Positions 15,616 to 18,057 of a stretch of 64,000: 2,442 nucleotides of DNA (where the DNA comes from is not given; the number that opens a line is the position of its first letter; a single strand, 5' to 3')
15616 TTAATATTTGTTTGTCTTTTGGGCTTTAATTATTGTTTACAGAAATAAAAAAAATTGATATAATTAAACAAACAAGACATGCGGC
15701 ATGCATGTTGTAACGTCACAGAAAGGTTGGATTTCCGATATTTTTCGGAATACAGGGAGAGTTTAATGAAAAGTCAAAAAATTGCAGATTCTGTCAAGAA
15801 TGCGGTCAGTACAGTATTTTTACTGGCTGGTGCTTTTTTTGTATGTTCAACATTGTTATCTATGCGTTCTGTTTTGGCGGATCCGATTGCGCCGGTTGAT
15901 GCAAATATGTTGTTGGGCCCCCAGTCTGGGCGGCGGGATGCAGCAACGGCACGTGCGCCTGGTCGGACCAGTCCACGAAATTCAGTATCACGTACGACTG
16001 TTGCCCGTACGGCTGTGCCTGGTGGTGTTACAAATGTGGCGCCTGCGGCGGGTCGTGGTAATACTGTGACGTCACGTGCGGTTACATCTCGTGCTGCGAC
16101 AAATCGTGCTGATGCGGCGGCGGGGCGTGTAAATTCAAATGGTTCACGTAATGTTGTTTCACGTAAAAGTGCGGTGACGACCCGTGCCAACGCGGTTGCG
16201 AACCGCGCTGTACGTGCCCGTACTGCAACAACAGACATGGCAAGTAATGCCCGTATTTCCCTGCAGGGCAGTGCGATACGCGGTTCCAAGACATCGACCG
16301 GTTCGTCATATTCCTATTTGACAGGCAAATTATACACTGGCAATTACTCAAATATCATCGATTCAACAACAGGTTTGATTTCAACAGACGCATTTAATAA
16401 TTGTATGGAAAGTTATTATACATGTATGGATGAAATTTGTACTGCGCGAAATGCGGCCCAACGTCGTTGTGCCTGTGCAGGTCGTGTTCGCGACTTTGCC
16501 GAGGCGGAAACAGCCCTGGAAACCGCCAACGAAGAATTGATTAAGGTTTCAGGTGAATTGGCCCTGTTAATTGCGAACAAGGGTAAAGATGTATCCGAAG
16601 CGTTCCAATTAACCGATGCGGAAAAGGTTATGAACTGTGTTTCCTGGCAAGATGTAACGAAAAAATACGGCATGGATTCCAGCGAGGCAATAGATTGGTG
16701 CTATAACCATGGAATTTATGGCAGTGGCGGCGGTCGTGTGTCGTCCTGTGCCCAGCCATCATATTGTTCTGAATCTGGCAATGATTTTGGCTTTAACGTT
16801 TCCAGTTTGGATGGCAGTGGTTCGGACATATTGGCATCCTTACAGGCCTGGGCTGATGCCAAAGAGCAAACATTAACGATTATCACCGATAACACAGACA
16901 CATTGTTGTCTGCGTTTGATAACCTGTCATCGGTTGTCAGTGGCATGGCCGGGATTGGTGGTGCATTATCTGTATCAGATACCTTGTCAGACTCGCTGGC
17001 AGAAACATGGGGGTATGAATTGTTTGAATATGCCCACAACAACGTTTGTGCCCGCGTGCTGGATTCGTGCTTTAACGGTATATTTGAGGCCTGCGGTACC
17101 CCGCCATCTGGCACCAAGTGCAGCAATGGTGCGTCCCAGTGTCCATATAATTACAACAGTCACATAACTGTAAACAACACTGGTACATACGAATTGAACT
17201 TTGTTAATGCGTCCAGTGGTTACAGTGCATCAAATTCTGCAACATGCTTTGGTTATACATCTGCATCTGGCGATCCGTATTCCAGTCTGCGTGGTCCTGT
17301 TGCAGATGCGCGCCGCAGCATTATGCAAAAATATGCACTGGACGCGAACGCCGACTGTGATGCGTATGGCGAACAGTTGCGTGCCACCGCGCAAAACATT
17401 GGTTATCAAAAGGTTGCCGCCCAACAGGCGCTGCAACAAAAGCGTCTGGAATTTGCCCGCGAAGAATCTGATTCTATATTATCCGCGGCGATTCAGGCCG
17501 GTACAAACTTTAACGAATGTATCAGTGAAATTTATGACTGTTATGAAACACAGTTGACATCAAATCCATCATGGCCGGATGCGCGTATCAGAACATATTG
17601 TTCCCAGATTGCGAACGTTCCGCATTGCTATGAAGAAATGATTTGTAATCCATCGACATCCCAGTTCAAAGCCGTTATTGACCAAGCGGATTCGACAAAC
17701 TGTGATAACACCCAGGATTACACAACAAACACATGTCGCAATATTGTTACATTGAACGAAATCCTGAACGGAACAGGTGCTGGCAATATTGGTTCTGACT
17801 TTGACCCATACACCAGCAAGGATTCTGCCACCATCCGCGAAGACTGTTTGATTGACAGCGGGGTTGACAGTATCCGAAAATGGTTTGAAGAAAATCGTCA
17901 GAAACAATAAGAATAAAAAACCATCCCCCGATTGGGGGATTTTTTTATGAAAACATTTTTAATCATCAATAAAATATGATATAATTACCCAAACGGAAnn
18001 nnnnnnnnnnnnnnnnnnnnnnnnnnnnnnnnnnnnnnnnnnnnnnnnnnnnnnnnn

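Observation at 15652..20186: Tandem pair of ~715-aa secreted proteins with a disordered basic N-terminal region and a Cys-rich C-terminal domain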

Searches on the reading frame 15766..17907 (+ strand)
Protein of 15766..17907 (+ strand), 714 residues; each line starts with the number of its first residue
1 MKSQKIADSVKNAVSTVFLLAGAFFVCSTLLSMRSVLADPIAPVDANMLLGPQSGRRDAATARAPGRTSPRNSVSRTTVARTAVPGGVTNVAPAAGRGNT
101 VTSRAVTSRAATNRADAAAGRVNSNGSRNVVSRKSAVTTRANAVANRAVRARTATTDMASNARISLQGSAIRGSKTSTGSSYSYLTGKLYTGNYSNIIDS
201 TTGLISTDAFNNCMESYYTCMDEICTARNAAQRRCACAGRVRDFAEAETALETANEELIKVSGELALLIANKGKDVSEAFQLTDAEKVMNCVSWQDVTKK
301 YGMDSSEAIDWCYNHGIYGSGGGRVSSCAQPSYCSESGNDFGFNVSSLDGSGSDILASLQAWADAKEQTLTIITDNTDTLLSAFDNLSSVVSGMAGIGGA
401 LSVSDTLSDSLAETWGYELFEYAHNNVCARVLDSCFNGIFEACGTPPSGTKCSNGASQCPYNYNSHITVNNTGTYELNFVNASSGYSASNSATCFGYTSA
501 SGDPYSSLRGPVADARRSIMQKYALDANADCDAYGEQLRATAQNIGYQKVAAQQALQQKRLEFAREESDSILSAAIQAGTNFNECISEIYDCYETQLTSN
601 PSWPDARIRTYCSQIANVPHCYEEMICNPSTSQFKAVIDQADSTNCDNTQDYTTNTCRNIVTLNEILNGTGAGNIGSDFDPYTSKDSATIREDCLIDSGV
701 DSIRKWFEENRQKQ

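Call 4: search_protein_families(library=pfam, proteins=[window:15766-17907:+], max_evalue=1)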
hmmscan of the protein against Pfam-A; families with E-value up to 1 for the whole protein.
window:15766-17907:+ (714 aa): 2 families
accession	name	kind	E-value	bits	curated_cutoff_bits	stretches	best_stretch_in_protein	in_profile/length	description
PF15950.10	DUF4758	-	0.015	16.2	27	1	129-219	31-121/129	Putative sperm flagellar membrane protein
PF22360.1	SbsC_spectrin-like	-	0.057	14.6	26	0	243-263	21-41/62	SbsC,spectrin-like repeat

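Call 5: search_protein_families(library=ncbifam, proteins=[window:15766-17907:+], max_evalue=1)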
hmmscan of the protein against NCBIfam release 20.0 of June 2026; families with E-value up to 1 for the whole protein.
window:15766-17907:+ (714 aa): 0 families

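Call 8: find_homologous_proteins(query=window:15766-17907:+)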
Query window:15766-17907:+ (714 aa): 1199 proteins with E <= 0.001 among 8000 candidates; the best 120 are listed.
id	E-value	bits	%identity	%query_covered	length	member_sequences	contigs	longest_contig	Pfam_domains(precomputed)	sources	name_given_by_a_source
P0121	0.0e+0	1588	100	100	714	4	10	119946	-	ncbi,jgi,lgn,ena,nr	ncbi:MAG: hypothetical protein E7011_03135 [Alphaproteobacteria bacterium]|nr:hypothetical protein [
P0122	0.0e+0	1253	80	99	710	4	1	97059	-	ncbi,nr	ncbi:MAG: hypothetical protein IKJ62_01125 [Alphaproteobacteria bacterium]|nr:hypothetical protein [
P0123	0.0e+0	1247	80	99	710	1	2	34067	-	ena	-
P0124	0.0e+0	1241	81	100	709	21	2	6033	-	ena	-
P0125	0.0e+0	1240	79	99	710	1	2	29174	-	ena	-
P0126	0.0e+0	1234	80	100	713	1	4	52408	-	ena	-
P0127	0.0e+0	1183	77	99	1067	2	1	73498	-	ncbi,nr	ncbi:MAG: hypothetical protein IJY99_00450 [Alphaproteobacteria bacterium]|nr:hypothetical protein [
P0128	0.0e+0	1181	76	100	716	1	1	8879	-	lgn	-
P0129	0.0e+0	1175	76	99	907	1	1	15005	-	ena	-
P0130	0.0e+0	1175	76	99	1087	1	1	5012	-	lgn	-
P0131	0.0e+0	1162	77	99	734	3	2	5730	-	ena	-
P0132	0.0e+0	1159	74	100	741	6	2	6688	-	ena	-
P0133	0.0e+0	1159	74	99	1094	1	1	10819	-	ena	-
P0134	0.0e+0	1159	75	99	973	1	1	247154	-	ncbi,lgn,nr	ncbi:MAG: hypothetical protein R8M37_04530 [Alphaproteobacteria bacterium]|nr:hypothetical protein [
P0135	0.0e+0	1158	75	99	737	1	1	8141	-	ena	-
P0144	0.0e+0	1145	73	100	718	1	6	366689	-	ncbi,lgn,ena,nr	ncbi:MAG: hypothetical protein J6R52_01050 [Alphaproteobacteria bacterium]|nr:hypothetical protein [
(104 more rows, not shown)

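Call 20: find_encoding_contigs(protein=P0121, flank=8000, max_places=4)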
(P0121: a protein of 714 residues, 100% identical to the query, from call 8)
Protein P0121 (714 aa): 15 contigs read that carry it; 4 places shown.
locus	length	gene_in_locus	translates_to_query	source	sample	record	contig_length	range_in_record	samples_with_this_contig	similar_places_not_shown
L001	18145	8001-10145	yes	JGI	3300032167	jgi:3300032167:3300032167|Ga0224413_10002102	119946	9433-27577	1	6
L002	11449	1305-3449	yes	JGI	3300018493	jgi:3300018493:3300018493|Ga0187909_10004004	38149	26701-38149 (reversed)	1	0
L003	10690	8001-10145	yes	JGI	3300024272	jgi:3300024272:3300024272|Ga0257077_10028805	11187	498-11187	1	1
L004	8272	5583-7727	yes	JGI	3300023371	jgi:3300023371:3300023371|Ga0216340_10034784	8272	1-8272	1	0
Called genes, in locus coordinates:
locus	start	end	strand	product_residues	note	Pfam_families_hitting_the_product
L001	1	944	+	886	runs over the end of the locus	PF01326:PPDK_N, PF00391:PEP-utilizers, PF02896:PEP-utilizers_C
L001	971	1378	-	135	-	-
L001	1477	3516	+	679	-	PF00912:Transgly, PF00905:Transpeptidase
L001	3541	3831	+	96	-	PF09864:MliC (weak)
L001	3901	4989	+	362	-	PF00953:Glycos_transf_4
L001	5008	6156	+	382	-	PF01098:FTSW_RODA_SPOVE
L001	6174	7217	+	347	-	PF03033:Glyco_transf_28, PF13579:Glyco_trans_4_4, PF04101:Glyco_tran_28_C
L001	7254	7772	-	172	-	PF09411:PagL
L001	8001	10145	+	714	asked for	-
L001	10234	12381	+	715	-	-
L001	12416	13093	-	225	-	PF00929:RNase_T, PF13482:RNase_H_2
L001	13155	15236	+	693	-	PF00580:UvrD-helicase, PF01443:Viral_helicase1 (faint), PF13245:AAA_19, PF13604:AAA_30 (faint), PF13087:AAA_12 (faint), PF13361:UvrD_C, PF13538:UvrD_C_2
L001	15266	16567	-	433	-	-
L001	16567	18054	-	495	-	-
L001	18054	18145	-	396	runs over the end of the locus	-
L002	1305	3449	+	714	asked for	-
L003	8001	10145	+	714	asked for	-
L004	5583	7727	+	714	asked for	-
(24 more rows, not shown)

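Call 29: predict_structure(alignment_id=A2)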
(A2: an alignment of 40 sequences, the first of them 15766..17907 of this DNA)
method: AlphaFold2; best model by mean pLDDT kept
length: 714 residues; sequences in the alignment: 40
mean_pLDDT: 45.0   pTM: 0.25
mean pLDDT of the five models: 45.0, 44.6, 42.2, 41.8, 40.3
residues with pLDDT >= 90: 0; 70-90: 55; 50-70: 218; < 50: 441
segments of 3 or more residues with pLDDT < 50: 1-13, 18-210, 261-282, 349-422, 427-526, 617-642
pLDDT, mean of each block of 10 residues (from residue 1): 43 48 43 36 31 26 26 25 25 26 27 27 28 38 35 27 25 27 24 31 40 51 52 52 55 53 43 36 57 76 82 72 73 71 57 45 40 36 40 31 33 42 49 40 28 26 31 29 25 25 32 40 50 58 58 61 60 55 62 73 62 54 41 38 53 53 65 67 65 67 67 50
secondary structure, 60 per line:
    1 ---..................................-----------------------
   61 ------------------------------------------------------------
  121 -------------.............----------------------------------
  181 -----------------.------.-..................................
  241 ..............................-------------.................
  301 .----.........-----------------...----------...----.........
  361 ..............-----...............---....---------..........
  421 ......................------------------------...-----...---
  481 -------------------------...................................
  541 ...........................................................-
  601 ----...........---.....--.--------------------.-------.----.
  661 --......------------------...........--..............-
elements in order (helices of 4 or more, strands of 3 or more residues): H4-37 H134-146 H207-270 H284-301 H306-314 H352-374 H380-394 H398-401 H411-442 E467-469 E475-477 H506-599 H605-615 H619-623 H663-668 H687-697 H700-713

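Call 33: search_solved_structures(query=A2, max_evalue=1)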
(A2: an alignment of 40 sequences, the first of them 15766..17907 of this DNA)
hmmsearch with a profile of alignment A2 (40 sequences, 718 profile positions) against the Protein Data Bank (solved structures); distinct sequences matched with E-value up to 1: 1.
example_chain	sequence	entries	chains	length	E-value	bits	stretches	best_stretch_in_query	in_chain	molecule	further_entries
1yb2_A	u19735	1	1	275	0.43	12.3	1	332-388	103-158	hypothetical protein Ta0852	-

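Call 56: find_encoding_contigs(protein=P0134, flank=10000, max_places=2)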
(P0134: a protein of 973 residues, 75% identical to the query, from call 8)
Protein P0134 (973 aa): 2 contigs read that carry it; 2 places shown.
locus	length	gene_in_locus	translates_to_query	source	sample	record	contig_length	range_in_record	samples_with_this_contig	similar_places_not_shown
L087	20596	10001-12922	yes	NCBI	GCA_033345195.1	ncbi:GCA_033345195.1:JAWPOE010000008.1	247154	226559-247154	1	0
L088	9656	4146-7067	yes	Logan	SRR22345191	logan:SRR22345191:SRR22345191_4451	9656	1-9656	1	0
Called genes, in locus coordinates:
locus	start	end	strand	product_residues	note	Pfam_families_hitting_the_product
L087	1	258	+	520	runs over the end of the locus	PF21760:SecD_1st, PF22599:SecDF_P1_head, PF03176:MMPL (weak), PF02355:SecD_SecF_C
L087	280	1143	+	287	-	PF07549:Sec_GG (weak), PF02355:SecD_SecF_C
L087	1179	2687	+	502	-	PF00595:PDZ, PF17820:PDZ_6, PF03572:Peptidase_S41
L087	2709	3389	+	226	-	PF01569:PAP2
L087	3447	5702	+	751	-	PF17854:FtsK_alpha, PF01580:FtsK_SpoIIIE, PF01935:DUF87, PF09397:FtsK_gamma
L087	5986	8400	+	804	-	-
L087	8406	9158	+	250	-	-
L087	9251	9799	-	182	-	PF09411:PagL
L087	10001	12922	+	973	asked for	-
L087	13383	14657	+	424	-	-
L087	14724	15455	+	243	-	-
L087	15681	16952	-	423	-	PF05496:RuvB_N, PF06068:TIP49 (weak), PF00158:Sigma54_activat (faint), PF13173:AAA_14 (weak), PF00004:AAA, PF07728:AAA_5, PF16193:AAA_assoc_2, PF12002:MgsA_C, +4 more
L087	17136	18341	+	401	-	-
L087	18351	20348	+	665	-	PF02130:YbeY, PF20154:LNT_N, PF00795:CN_hydrolase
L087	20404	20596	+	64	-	?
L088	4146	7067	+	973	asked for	-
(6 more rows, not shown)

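Call 57: find_encoding_contigs(protein=P0144, flank=10000, max_places=2)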
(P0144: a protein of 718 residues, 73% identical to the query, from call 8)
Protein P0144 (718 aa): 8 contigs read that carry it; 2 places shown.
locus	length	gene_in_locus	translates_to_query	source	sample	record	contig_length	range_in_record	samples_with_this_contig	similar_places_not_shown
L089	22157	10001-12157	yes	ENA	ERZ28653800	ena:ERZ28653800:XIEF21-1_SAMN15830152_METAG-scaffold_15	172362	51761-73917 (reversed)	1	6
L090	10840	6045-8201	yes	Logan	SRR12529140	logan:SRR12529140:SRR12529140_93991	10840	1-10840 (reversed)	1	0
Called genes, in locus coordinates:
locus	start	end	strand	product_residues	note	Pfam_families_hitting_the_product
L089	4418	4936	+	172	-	PF13302:Acetyltransf_3, PF00583:Acetyltransf_1 (weak)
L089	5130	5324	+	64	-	-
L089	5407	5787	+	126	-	-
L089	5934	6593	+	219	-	-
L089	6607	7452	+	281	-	-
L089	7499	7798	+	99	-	-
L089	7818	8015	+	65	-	-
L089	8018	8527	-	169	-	PF01988:VIT1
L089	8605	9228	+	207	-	-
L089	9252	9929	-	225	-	PF09411:PagL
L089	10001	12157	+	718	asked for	-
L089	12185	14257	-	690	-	PF00580:UvrD-helicase, PF01443:Viral_helicase1 (faint), PF13245:AAA_19, PF13604:AAA_30 (faint), PF13361:UvrD_C, PF13538:UvrD_C_2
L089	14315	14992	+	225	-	PF00929:RNase_T, PF13482:RNase_H_2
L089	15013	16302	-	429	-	-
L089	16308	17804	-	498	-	-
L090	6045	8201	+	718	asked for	-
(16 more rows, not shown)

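Call 78: search_protein_families(library=phrogs, proteins=[window:15766-17907:+], max_evalue=0.01)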
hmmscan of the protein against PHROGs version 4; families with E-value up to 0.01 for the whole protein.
window:15766-17907:+ (714 aa): 0 families
